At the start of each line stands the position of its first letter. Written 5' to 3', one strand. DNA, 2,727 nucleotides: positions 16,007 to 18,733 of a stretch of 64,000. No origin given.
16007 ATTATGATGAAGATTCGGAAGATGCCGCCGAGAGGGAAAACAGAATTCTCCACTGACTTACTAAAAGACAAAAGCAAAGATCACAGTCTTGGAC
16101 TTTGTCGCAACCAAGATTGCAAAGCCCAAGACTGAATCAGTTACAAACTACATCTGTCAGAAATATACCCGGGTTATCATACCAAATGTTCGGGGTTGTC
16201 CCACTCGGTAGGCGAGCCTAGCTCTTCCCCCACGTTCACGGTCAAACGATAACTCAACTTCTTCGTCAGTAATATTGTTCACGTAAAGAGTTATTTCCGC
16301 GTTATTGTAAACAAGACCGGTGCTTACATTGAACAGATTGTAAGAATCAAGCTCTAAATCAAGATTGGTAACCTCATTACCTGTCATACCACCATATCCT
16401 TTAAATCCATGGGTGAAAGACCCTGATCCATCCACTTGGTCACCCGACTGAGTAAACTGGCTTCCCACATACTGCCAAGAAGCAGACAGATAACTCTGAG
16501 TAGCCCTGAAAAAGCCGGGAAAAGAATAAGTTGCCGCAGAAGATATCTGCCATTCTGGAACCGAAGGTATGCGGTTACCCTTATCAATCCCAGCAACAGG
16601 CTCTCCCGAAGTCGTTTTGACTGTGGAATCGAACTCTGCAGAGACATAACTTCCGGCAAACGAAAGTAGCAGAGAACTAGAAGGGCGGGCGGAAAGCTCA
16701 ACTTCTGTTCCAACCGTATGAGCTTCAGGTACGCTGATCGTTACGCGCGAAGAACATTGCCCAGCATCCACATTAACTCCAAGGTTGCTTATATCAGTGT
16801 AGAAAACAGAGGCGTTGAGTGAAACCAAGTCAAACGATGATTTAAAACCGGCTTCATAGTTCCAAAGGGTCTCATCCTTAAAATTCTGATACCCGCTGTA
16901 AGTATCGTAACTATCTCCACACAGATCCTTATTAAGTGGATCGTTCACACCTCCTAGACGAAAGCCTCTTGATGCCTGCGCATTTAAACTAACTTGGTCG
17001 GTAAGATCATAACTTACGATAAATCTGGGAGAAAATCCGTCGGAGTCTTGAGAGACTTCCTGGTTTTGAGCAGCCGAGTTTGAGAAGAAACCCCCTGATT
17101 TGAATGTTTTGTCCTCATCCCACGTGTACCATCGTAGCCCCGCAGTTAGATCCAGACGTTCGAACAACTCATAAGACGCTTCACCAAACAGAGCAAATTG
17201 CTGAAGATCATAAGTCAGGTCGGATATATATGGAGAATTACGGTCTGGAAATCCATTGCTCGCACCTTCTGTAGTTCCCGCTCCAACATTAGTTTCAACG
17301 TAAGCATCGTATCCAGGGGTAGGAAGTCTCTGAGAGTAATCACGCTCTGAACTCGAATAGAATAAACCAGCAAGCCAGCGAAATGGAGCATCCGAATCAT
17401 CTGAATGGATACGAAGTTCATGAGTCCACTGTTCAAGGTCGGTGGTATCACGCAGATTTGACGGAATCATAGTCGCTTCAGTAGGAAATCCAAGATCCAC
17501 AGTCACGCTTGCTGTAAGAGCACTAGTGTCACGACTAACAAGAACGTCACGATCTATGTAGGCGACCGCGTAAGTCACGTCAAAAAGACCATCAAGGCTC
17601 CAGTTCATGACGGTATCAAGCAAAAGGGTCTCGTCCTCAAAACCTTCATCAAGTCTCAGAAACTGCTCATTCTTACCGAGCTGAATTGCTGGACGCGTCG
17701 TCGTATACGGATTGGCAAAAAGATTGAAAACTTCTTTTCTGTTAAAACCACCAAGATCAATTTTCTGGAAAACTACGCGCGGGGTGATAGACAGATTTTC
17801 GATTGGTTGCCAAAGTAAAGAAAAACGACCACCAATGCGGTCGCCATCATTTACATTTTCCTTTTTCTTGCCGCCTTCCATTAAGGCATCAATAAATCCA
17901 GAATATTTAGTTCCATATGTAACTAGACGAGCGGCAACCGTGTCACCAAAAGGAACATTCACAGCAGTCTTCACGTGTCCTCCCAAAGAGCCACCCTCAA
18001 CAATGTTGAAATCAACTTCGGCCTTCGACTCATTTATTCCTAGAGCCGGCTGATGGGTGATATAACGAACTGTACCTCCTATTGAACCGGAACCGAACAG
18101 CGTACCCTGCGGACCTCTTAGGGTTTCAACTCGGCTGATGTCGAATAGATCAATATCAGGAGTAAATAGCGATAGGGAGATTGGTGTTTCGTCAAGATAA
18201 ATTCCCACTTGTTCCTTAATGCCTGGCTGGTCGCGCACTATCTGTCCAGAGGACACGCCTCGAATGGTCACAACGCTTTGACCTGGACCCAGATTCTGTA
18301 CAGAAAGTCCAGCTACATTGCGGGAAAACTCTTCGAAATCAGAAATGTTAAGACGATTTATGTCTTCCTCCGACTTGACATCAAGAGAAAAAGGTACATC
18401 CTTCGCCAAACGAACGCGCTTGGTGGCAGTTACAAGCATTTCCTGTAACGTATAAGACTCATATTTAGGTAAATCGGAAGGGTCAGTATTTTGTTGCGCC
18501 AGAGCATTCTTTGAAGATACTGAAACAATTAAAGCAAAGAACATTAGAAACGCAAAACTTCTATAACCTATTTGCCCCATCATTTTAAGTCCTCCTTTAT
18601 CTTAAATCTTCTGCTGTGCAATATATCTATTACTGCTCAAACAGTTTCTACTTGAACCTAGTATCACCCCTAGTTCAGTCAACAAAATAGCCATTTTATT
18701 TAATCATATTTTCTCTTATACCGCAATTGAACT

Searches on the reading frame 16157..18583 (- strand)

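Call 8: search_protein_families(library=pfam, proteins=[window:16157-18583:-], max_evalue=0.01)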
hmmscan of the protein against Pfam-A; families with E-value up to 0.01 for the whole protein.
window:16157-18583:- (808 aa): 2 families
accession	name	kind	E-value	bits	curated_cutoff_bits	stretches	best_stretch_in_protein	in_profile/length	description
PF00593.30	TonB_dep_Rec_b-barrel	-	3.2e-38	133.2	27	1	276-771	20-436/436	TonB dependent receptor-like, beta-barrel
PF07715.20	Plug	-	4.9e-18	66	23.9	1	61-171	3-107/107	TonB-dependent Receptor Plug Domain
